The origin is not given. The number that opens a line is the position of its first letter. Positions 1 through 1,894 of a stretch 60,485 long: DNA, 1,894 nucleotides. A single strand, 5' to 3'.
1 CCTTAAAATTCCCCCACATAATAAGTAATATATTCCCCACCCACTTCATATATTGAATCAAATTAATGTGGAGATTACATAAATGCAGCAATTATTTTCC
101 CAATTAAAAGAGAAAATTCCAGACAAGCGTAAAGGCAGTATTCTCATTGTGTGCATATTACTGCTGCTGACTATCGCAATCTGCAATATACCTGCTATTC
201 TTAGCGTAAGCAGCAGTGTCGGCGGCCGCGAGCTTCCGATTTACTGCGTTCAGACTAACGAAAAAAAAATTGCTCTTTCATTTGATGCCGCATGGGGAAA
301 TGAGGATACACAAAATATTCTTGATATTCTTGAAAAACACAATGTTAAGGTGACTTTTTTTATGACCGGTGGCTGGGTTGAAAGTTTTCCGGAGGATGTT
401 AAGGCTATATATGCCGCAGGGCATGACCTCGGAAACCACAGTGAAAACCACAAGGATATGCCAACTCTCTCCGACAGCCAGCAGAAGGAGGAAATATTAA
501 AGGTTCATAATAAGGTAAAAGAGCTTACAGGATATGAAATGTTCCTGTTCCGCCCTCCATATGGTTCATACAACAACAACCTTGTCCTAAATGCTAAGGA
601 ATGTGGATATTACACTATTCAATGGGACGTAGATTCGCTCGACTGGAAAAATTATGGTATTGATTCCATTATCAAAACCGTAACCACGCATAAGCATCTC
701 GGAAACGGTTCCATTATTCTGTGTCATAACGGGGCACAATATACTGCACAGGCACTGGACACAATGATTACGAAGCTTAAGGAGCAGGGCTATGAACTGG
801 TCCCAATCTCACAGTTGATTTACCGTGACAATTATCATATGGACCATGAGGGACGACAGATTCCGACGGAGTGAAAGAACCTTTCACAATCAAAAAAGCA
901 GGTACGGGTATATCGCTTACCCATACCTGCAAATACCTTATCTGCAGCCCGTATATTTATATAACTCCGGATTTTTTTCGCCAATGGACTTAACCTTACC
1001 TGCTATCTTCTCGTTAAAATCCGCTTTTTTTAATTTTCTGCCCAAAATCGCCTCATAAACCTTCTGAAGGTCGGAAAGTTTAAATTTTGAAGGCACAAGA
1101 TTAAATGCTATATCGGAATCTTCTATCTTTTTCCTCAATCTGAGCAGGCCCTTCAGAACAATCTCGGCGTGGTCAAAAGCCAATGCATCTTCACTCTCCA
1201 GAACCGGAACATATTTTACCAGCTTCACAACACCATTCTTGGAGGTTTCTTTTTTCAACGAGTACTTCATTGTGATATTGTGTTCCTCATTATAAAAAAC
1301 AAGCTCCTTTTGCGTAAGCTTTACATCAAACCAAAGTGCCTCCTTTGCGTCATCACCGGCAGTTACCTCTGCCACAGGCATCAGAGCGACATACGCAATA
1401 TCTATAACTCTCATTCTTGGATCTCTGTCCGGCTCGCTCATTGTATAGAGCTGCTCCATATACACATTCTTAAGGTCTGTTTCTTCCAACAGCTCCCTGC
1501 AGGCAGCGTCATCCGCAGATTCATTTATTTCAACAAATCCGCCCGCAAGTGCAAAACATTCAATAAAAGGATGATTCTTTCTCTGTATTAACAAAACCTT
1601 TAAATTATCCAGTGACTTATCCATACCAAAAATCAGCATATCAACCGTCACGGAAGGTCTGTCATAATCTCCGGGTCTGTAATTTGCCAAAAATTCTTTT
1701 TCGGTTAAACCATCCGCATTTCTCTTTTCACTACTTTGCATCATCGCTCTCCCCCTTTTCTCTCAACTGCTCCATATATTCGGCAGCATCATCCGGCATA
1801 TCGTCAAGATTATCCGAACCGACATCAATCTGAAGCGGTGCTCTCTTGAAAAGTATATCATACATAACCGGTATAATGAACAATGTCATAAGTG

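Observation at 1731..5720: RND pump with a ~270-aa xxxLxxG-heptad coiled-coil stalk inserted in the first extracytoplasmic loop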

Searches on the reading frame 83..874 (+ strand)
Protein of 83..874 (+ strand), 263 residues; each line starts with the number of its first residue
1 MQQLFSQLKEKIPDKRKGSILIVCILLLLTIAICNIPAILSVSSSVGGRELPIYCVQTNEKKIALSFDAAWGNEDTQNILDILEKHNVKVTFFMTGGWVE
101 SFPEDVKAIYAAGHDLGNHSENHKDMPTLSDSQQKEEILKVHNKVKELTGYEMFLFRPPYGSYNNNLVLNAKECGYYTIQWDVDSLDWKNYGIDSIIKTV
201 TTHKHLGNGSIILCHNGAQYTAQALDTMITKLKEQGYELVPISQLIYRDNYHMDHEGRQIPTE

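Call 7: search_protein_families(library=pfam, proteins=[window:83-874:+], max_evalue=0.001)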
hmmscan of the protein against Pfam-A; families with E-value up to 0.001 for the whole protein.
window:83-874:+ (263 aa): 2 families
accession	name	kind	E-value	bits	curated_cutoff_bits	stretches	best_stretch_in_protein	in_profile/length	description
PF01522.26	Polysacc_deac_1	-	4e-38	130.6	23.1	1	57-178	3-123/124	Polysaccharide deacetylase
PF04748.18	Polysacc_deac_2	-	0.00052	19.6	27.5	1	208-245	175-211/212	Divergent polysaccharide deacetylase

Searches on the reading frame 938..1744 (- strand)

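Call 7: search_protein_families(library=pfam, proteins=[window:938-1744:-], max_evalue=0.001)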
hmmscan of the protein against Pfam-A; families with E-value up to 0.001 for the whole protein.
window:938-1744:- (268 aa): 2 families
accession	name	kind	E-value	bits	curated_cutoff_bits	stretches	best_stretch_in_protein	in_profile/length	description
PF00293.34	NUDIX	-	5e-13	49.7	21.1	1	32-144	4-118/134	NUDIX domain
PF21906.2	NrtR_WHD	-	1.9e-10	41.2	27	1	213-257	1-47/61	NrtR DNA-binding winged helix domain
